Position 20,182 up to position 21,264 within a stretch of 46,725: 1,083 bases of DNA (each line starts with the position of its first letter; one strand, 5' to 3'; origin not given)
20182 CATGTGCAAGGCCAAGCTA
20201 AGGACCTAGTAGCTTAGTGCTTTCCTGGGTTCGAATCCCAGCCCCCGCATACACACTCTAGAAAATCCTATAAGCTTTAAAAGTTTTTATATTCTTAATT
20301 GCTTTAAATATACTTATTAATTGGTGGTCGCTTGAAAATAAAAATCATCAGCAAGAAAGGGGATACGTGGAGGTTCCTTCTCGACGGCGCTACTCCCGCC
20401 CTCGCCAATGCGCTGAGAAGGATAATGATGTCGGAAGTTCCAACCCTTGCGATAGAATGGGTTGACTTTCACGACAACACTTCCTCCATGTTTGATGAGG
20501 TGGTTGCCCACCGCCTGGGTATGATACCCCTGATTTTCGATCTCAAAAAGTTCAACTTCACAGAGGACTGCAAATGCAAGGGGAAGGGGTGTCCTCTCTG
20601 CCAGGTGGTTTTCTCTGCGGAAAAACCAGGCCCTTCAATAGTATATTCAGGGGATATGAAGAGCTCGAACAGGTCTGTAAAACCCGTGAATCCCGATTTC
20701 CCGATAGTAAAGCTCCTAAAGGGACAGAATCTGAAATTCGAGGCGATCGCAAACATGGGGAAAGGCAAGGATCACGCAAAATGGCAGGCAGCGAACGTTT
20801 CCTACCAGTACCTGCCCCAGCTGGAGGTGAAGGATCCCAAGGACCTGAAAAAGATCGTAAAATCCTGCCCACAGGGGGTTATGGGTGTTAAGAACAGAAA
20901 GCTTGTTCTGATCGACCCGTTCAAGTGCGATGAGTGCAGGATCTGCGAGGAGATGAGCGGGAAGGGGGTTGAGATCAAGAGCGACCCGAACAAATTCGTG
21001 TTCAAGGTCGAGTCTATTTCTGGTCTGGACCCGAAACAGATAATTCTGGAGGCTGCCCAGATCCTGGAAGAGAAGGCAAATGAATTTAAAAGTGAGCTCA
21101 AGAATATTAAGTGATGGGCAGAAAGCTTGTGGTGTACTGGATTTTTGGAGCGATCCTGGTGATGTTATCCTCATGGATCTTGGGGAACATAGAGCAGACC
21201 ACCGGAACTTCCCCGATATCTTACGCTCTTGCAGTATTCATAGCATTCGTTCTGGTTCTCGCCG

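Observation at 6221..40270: Every tRNA gene in the window appears interrupted (five introns in four genes)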

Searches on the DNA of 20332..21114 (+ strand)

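Call 15: search_rna_families(sources=[L001, L002, L003, L004, L005, L006, L007, L008], threshold=evalue, max_evalue=1, show_alignments=10)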
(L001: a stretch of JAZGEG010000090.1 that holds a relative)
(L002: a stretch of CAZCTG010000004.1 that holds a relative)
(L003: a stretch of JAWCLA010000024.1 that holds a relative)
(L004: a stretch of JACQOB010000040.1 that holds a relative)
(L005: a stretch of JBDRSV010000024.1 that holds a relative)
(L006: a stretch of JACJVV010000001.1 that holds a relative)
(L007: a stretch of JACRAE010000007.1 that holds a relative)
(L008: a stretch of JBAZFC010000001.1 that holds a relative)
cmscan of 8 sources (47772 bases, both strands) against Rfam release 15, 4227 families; matches with E-value up to 1: 4.
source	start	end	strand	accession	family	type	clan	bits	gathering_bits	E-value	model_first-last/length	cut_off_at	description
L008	828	910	+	RF00005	tRNA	Gene; tRNA;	CL00001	54.5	29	4.2e-09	1-71/71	no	tRNA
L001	4309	4432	+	RF00005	tRNA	Gene; tRNA;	CL00001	43.5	29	4.5e-06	1-71/71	no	tRNA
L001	2814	2917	+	RF00005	tRNA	Gene; tRNA;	CL00001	43.1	29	5.8e-06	1-71/71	no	tRNA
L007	514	615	+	RF00023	tmRNA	Gene;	CL00001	18.8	47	0.0011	1-374/374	no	transfer-messenger RNA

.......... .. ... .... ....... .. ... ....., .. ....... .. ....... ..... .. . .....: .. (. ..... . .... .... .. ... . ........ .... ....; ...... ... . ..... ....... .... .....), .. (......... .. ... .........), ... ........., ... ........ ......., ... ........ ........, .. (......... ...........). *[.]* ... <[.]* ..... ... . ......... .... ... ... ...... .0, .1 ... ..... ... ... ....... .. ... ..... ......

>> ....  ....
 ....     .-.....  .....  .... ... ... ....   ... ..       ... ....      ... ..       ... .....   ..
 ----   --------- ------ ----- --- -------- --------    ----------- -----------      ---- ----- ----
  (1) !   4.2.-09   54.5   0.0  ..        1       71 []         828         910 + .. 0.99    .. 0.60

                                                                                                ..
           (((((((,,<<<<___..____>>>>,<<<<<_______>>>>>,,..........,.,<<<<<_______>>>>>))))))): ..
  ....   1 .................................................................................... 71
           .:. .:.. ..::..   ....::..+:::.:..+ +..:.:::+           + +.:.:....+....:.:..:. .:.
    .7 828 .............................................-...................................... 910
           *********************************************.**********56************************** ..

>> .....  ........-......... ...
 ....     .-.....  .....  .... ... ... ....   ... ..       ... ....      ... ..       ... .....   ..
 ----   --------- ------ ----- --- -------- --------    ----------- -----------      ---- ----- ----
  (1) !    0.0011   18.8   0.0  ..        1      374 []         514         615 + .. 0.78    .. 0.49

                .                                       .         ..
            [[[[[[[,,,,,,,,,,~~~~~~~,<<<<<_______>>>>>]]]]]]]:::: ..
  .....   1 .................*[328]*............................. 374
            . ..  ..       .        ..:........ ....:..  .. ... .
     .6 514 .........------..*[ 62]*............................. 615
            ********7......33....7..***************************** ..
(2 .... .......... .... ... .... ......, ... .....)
